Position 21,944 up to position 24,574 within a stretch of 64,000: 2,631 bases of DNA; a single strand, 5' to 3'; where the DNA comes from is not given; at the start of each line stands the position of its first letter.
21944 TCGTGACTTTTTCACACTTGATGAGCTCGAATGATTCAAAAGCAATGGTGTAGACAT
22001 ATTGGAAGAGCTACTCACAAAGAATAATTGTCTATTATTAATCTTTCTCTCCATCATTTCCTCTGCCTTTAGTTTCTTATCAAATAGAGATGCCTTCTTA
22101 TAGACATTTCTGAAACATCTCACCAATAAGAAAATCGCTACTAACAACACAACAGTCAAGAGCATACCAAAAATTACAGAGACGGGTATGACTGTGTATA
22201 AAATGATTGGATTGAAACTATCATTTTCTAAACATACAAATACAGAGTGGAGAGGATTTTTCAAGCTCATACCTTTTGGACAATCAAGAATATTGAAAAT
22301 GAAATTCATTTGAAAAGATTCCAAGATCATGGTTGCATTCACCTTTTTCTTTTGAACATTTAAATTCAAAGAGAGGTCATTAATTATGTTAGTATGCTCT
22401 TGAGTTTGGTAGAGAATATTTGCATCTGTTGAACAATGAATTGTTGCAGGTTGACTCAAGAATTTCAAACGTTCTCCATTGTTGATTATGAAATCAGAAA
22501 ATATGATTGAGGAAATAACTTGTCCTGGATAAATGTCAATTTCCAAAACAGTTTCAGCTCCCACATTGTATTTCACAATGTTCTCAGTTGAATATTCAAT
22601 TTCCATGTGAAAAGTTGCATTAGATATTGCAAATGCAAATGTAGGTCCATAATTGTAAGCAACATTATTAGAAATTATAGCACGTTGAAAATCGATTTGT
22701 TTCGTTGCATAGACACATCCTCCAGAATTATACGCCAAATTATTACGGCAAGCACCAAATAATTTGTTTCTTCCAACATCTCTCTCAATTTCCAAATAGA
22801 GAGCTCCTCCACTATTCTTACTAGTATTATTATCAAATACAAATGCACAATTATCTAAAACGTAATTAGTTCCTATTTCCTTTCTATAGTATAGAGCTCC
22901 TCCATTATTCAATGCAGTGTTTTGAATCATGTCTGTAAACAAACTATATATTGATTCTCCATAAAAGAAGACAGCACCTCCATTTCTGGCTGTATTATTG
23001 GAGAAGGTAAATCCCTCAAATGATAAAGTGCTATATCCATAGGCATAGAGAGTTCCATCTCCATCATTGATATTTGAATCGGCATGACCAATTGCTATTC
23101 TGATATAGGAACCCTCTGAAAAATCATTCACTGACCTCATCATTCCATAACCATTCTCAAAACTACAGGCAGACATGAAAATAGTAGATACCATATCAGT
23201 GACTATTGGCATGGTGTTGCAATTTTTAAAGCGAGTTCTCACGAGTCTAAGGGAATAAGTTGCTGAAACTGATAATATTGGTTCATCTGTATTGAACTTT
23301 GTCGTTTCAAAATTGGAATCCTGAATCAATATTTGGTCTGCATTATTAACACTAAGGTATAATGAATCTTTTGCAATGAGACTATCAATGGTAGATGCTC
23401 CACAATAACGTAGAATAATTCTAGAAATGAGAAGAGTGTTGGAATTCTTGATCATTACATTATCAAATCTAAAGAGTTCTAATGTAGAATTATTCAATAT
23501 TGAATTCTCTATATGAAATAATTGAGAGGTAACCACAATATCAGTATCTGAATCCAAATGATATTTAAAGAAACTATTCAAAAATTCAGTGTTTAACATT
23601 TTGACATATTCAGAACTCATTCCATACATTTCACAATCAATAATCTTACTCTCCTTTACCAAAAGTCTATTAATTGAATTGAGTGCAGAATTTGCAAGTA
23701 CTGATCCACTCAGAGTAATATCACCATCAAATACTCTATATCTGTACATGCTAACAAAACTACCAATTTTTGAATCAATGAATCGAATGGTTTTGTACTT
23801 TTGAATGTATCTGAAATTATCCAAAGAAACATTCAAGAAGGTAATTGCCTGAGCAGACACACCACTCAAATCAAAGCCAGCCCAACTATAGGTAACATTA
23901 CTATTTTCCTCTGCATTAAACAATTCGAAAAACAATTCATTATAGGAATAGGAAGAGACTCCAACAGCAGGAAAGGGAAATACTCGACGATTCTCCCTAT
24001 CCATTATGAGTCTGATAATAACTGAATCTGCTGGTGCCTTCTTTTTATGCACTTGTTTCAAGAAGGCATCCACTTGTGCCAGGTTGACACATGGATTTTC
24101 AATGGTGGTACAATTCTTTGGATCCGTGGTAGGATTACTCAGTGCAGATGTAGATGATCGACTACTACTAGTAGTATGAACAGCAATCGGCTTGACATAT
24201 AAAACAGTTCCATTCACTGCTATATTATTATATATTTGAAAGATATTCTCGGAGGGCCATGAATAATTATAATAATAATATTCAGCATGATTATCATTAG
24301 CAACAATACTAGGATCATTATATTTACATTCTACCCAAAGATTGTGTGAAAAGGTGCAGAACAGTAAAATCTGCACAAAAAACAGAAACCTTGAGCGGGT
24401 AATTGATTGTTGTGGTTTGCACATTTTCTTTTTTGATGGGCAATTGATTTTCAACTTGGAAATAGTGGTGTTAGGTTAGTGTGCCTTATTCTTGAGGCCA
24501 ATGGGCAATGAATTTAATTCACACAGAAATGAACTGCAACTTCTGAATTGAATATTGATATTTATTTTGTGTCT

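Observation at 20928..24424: Receptor kinase whose ectodomain is built from Chlamydia-PMP-type (GGA) repeats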

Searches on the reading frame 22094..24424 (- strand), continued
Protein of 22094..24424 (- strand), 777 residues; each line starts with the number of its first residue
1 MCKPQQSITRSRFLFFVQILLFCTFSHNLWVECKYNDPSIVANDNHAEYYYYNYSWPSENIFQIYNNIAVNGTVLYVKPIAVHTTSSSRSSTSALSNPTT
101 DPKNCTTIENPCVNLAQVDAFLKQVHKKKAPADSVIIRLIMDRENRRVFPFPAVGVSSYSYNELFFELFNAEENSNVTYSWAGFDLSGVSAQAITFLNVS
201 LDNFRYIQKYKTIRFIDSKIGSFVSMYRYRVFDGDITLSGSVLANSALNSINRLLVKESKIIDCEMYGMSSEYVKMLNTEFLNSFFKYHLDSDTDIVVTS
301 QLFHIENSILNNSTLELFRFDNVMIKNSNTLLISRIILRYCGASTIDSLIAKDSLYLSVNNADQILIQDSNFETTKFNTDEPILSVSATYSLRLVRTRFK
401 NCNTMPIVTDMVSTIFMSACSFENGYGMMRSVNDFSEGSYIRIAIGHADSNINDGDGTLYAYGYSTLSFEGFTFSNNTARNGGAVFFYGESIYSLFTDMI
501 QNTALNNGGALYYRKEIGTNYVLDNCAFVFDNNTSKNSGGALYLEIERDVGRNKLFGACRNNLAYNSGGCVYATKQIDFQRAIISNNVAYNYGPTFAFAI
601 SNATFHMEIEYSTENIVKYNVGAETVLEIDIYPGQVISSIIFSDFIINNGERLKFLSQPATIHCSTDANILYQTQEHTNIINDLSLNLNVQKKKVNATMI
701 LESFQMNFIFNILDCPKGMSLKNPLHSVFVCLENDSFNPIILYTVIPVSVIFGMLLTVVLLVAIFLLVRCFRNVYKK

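Call 43: find_homologous_proteins(query=A1, max_evalue=0.00001)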
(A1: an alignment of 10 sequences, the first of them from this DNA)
Query A1 (10 sequences) (737 aa, profile of the alignment): 70 proteins with E <= 0.00001 among 8000 candidates.
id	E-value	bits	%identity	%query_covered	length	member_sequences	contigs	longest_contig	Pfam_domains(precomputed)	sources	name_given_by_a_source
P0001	1.4e-185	637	98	100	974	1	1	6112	PF07714.24,PF00069.32,PF02415.24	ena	-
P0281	1.7e-65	240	32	19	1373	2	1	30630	PF13229.13,PF02415.24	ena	-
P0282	6.8e-58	215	30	15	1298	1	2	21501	PF13229.13,PF02415.24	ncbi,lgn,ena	-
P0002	8.2e-46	175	26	19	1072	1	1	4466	PF02415.24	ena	-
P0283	1.9e-42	164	30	19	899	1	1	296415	PF13229.13,PF02415.24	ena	-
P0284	5.5e-41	159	-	-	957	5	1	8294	PF02415.24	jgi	jgi:predicted outer membrane repeat protein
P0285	1.5e-39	154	29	18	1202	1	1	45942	PF02415.24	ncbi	-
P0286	1.9e-38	151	35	19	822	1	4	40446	PF13229.13,PF17789.8,PF02369.23,PF02415.24,PF16640.12,PF09134.17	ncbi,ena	-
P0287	8.0e-38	149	27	23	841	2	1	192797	PF02415.24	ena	-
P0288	3.2e-34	137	31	20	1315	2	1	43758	PF13229.13,PF02415.24,PF17161.11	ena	-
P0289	8.1e-33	132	27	12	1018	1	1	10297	PF13229.13,PF02415.24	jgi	jgi:predicted outer membrane repeat protein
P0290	2.1e-32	131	30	19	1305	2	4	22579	PF02415.24,PF02368.25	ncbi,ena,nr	ncbi:MAG: Ig-like domain-containing protein [Synergistaceae bacterium]|nr:Ig-like domain-containing 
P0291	2.6e-32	130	35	12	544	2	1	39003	PF13229.13,PF02415.24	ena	-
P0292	4.2e-32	130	29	10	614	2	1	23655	PF13229.13,PF02415.24,PF05048.20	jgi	-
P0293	1.1e-31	128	40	11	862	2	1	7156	PF02415.24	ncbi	-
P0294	1.2e-28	118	41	10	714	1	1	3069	PF02415.24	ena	-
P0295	1.6e-28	118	29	22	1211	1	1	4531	PF13229.13,PF02415.24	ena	-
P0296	1.8e-28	118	28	16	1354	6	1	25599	PF13229.13,PF17789.8,PF02369.23,PF02415.24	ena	-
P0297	2.6e-26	111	31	12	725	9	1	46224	PF00066.23,PF02415.24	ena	-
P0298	3.8e-26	110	33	12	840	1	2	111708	PF13229.13,PF02415.24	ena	-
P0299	3.2e-24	104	26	19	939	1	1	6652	PF02415.24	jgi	-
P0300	1.3e-23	102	33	23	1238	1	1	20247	PF02415.24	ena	-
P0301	3.7e-23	100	29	17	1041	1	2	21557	PF02415.24,PF00188.33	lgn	-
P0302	1.9e-22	98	26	18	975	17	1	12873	PF13229.13,PF02415.24,PF18962.8,PF05048.20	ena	-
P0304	3.4e-21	94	28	18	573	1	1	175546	PF02415.24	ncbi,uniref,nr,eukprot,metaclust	ncbi:hypothetical protein SARC_01746 [Sphaeroforma arctica JP610]|uniref:Right handed beta helix dom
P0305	6.7e-21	93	30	14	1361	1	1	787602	PF02415.24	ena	-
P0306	2.1e-20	91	38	5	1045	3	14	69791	PF02415.24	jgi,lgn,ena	-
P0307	2.9e-18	84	45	9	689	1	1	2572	PF13229.13,PF02415.24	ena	-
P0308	7.1e-18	83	27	20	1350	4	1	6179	PF02415.24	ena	-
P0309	4.9e-17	80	33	14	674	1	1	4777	PF02415.24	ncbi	-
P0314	3.6e-15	74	-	-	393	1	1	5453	PF02415.24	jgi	jgi:predicted outer membrane repeat protein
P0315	4.3e-15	74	25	11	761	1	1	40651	PF13229.13,PF02415.24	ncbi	-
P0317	8.7e-15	73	30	9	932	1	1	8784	PF02415.24,PF18962.8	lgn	-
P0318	8.8e-15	73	34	6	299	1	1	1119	PF13229.13,PF02415.24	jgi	jgi:predicted outer membrane repeat protein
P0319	2.1e-14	71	35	15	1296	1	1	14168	PF02415.24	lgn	-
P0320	4.3e-13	67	35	7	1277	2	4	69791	PF02415.24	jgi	-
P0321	9.4e-13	66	31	18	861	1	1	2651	PF02415.24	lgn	-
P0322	2.5e-12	64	-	-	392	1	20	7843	PF02415.24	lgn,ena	-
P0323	4.0e-12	64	37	11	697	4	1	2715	PF13229.13,PF02415.24,PF18962.8,PF05048.20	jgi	jgi:predicted outer membrane repeat protein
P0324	5.1e-12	63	-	-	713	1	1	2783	PF13229.13,PF02415.24,PF18962.8,PF05048.20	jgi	jgi:predicted outer membrane repeat protein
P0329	3.1e-10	58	26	17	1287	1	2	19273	PF13229.13,PF02415.24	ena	-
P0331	2.8e-9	54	28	16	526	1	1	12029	PF02415.24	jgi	jgi:hypothetical protein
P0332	1.8e-8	52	25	17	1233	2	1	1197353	PF07548.17,PF02415.24,PF03797.26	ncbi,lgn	-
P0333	2.4e-8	51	30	12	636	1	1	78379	PF02415.24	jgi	jgi:hypothetical protein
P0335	3.8e-8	51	25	17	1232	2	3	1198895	PF07548.17,PF02415.24,PF03797.26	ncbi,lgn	-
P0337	7.0e-8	50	25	14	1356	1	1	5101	PF13229.13,PF03160.21,PF02415.24,PF18998.7,PF05048.20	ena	-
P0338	9.3e-8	49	31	9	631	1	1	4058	PF02415.24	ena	-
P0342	5.8e-7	47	21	29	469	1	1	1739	PF02415.24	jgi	jgi:predicted outer membrane repeat protein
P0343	8.1e-7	46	29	10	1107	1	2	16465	PF13229.13,PF01640.24,PF02415.24,PF22842.4,PF13860.13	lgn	-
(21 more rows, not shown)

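Call 52: find_encoding_contigs(protein=P0131, flank=6000, max_places=3)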
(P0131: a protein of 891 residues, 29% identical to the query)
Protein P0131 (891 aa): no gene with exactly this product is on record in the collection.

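Call 56: predict_structure(alignment_id=A1)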
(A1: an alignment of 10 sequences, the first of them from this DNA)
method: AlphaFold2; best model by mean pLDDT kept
length: 737 residues; sequences in the alignment: 10
mean_pLDDT: 69.8   pTM: 0.68
mean pLDDT of the five models: 69.8, 68.1, 67.9, 67.4, 63.5
residues with pLDDT >= 90: 79; 70-90: 341; 50-70: 169; < 50: 148
segments of 3 or more residues with pLDDT < 50: 1-12, 24-63, 65-67, 83-99, 152-156, 173-180, 226-231, 247-255, 276-298, 430-434, 450-462
pLDDT, mean of each block of 10 residues (from residue 1): 33 54 42 31 29 31 49 77 40 42 78 77 72 79 57 51 81 47 56 81 61 83 50 75 60 58 82 51 43 47 89 84 93 88 94 89 94 73 90 95 88 90 76 56 73 44 69 84 77 67 79 68 70 81 75 72 82 77 82 77 80 78 80 82 69 70 75 66 69 83 83 87 77 73
secondary structure, 60 per line:
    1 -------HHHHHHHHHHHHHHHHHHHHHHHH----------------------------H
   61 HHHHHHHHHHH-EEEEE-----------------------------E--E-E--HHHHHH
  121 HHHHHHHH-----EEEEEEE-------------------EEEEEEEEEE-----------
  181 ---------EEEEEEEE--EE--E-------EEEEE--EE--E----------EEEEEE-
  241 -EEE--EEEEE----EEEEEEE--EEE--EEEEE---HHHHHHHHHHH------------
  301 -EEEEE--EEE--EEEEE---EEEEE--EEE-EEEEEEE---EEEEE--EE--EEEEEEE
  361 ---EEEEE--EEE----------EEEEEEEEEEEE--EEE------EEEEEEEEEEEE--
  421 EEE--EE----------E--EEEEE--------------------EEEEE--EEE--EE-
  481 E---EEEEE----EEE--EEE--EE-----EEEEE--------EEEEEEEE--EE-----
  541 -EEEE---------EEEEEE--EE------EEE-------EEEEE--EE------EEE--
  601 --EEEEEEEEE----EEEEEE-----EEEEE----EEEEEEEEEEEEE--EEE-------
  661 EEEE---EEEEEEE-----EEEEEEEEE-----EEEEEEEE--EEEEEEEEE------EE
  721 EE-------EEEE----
elements in order (helices of 4 or more, strands of 3 or more residues): H8-31 H60-71 E73-77 H115-128 E134-140 E160-169 E190-197 E212-216 E234-239 E242-244 E247-251 E256-262 E265-267 E270-274 H278-288 E302-306 E309-311 E314-318 E322-326 E329-331 E333-339 E343-347 E354-360 E364-368 E371-373 E384-395 E398-400 E407-418 E421-423 E441-445 E466-470 E473-475 E485-489 E494-496 E499-501 E511-515 E524-531 E542-545 E555-560 E571-573 E581-585 E596-598 E603-611 E616-621 E627-631 E636-648 E651-653 E661-664 E668-674 E680-688 E694-701 E704-712 E719-722 E730-733
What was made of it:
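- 23030..24127 (-): N-terminal cap (conserved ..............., C105/C112) and degenerate right-handed beta-helix coils, aa ~100-465. No Pfam match in this protein. In call 56 the AF2 model shows strand triplets, with pLDDT 84-95 for most 10-residue blocks of aa 301-420 (one block at 73).
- Call 56: AF2 on a 10-sequence family alignment, pLDDT 69.8, pTM 0.68.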

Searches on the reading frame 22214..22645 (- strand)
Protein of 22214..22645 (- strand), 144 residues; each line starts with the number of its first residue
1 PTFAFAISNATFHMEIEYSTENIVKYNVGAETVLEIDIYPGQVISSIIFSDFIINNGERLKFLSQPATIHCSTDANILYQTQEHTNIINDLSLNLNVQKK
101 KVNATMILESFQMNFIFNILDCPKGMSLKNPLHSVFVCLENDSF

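Call 76: predict_structure(alignment_id=A2)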
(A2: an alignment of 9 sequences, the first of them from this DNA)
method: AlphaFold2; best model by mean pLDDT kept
length: 144 residues; sequences in the alignment: 9
mean_pLDDT: 81.5   pTM: 0.75
mean pLDDT of the five models: 81.5, 81.5, 81.0, 79.4, 75.5
residues with pLDDT >= 90: 24; 70-90: 98; 50-70: 18; < 50: 4
segments of 3 or more residues with pLDDT < 50: 1-3
pLDDT, mean of each block of 10 residues (from residue 1): 64 89 84 87 90 84 84 64 78 76 87 89 90 82 69
secondary structure, 60 per line:
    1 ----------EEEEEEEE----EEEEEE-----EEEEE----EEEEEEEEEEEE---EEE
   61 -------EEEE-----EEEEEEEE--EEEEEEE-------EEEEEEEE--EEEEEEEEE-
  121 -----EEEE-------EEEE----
elements in order: E11-18 E23-28 E34-38 E43-54 E58-60 E68-71 E77-84 E87-93 E101-108 E111-119 E126-129 E137-140
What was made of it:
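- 22289..22624 (-): Membrane-proximal Ig-like beta-sandwich, aa 601-712, with the invariant YPGQ (aa 632-635) and a WNNG.ER..FL-type motif. Call 76: AF2 pLDDT 81.5, pTM 0.75, all-beta.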
